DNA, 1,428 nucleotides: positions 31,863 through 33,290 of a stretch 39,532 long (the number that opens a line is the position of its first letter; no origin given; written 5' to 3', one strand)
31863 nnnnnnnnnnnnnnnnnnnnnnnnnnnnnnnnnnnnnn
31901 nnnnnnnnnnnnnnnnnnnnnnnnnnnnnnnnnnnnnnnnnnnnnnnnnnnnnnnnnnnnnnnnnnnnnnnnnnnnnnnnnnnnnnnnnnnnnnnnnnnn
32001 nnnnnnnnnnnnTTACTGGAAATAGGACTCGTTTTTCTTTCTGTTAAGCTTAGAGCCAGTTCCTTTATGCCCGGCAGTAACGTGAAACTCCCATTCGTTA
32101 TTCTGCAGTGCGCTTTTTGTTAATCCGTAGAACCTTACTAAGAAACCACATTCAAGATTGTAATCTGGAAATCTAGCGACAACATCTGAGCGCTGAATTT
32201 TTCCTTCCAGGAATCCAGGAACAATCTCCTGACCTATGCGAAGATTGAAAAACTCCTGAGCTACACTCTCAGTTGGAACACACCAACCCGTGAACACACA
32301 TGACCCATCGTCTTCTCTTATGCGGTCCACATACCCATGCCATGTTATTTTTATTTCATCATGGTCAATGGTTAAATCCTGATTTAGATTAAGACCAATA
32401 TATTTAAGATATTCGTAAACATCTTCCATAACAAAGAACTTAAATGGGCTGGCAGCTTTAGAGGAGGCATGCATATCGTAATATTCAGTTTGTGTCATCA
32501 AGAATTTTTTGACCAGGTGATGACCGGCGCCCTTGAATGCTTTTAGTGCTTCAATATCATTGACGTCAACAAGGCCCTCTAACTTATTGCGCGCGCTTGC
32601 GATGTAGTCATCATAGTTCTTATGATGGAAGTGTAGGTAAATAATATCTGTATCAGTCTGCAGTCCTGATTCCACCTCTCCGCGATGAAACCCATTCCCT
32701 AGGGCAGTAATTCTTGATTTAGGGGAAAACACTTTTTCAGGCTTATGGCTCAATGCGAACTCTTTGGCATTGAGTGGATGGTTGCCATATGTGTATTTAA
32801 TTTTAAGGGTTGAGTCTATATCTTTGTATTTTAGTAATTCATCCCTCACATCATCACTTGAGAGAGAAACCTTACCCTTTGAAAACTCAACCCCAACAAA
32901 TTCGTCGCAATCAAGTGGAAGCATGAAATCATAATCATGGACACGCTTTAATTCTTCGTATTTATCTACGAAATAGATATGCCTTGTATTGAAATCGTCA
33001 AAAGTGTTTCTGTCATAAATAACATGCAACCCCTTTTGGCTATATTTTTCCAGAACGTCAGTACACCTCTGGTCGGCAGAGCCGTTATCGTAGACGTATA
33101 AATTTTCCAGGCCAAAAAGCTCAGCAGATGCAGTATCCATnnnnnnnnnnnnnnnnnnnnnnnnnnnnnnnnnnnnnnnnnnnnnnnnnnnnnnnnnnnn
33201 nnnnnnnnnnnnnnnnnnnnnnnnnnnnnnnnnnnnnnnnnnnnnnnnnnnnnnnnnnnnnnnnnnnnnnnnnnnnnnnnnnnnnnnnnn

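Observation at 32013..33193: AT-rich glycosyltransferase-like gene with an apparent -1 frameshift near its 5' end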

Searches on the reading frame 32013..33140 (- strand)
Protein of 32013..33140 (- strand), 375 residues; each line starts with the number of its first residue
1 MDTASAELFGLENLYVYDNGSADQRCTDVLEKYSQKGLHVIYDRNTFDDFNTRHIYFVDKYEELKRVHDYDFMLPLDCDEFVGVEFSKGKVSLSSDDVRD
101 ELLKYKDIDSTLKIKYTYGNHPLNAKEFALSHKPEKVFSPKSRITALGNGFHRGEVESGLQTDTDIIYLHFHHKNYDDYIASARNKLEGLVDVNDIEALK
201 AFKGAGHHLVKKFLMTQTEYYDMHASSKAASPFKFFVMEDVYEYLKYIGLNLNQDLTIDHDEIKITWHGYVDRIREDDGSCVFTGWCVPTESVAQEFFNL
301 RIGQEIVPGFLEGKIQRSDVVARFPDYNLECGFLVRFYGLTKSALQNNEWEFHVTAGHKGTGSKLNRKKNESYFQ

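Call 3: search_protein_families(library=pfam, proteins=[window:32013-33140:-], max_evalue=0.01)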
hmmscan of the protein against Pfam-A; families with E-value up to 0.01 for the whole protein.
window:32013-33140:- (375 aa): 1 family
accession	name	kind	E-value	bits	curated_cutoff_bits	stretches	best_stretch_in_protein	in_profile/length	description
PF13704.12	Glyco_tranf_2_4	-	5.1e-06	27.3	27.5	1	8-88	16-90/98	Glycosyl transferase family 2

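Call 12: find_encoding_contigs(protein=window:32013-33140:-, flank=3000, max_places=10)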
Protein window:32013-33140:- (375 aa): 9 contigs read that carry it; 3 places shown.
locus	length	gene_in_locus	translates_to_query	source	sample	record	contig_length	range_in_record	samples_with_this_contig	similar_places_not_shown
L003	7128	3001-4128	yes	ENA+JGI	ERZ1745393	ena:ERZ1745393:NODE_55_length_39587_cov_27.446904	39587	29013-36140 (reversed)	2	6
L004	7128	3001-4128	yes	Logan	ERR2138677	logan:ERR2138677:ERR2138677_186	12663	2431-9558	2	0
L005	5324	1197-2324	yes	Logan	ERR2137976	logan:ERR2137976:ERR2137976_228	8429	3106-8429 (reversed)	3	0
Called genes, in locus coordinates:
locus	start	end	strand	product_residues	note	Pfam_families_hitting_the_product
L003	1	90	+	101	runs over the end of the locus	-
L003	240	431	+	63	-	-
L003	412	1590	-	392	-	PF13356:Arm-DNA-bind_3, PF00589:Phage_integrase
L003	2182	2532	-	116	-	-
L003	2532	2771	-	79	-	-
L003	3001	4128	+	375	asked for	-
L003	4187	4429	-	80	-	-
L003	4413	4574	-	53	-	-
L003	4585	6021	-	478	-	PF09008:Head_binding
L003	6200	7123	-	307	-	PF10547:P22_AR_N, PF10548:P22_AR_C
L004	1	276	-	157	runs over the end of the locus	PF06445:GyrI-like, PF14526:Cass2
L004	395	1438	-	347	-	PF00768:Peptidase_S11, PF13354:Beta-lactamase2, PF07943:PBP5_C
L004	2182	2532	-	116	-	-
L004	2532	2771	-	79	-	-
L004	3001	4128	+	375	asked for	-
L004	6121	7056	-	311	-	PF10547:P22_AR_N, PF10548:P22_AR_C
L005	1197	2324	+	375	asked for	-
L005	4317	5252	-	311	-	PF10547:P22_AR_N, PF10548:P22_AR_C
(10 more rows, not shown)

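Call 17: list_cluster_members(proteins=[window:32013-33140:-, window:32966-33193:-, P0001, P0002])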
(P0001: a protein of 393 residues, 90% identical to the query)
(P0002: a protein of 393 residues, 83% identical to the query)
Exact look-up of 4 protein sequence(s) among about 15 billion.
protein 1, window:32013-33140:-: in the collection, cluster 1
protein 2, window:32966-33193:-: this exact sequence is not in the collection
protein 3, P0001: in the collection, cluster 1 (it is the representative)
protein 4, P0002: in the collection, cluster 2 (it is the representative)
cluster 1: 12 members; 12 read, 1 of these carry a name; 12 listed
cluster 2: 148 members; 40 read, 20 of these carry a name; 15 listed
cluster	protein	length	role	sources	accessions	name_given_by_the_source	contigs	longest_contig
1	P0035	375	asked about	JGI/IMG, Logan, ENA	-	hypothetical protein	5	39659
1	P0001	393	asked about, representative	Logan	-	-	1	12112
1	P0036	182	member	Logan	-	-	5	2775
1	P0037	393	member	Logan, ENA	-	-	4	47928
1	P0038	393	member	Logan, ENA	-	-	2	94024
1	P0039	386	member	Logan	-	-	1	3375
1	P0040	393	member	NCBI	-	-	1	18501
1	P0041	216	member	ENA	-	-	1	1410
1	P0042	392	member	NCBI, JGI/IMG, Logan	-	-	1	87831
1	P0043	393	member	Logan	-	-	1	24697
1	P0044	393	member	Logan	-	-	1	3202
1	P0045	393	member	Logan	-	-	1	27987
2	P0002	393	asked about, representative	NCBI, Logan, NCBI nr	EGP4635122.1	hypothetical protein IZS90_004187 [Escherichia coli] | hypothetical protein [Escherichia coli]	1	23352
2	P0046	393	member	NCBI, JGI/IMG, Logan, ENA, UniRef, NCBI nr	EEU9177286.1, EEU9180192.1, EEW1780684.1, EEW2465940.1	hypothetical protein JRE48_002688 [Escherichia coli] | glycosyltransferase family 2 protein n=1 Tax=Enterobacteriaceae TaxID=543 ... | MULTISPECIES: glycosyltransferase family 2 protein [Enterobacteriaceae]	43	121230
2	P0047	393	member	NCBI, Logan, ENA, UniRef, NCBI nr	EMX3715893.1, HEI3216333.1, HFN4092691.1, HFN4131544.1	TPA: glycosyltransferase family 2 protein [Enterobacter hormaechei] | glycosyltransferase family 2 protein n=2 Tax=Enterobacterales TaxID=91347 ... | glycosyltransferase family 2 protein [Escherichia coli]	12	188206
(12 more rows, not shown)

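Call 36: find_encoding_contigs(protein=P0045, flank=6000, max_places=3)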
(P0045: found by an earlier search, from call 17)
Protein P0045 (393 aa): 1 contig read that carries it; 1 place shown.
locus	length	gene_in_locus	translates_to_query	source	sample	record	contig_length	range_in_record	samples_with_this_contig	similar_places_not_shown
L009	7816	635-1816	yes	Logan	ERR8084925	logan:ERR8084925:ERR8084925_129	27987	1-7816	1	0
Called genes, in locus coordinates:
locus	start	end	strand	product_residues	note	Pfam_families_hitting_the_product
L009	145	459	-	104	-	-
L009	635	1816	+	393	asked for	-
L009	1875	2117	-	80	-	-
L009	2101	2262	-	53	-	-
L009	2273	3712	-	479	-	PF09008:Head_binding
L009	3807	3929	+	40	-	-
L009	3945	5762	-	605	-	PF26808:Phage_P22_gp16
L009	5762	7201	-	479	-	PF16928:Inj_translocase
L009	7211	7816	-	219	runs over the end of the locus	PF25688:P22_gp7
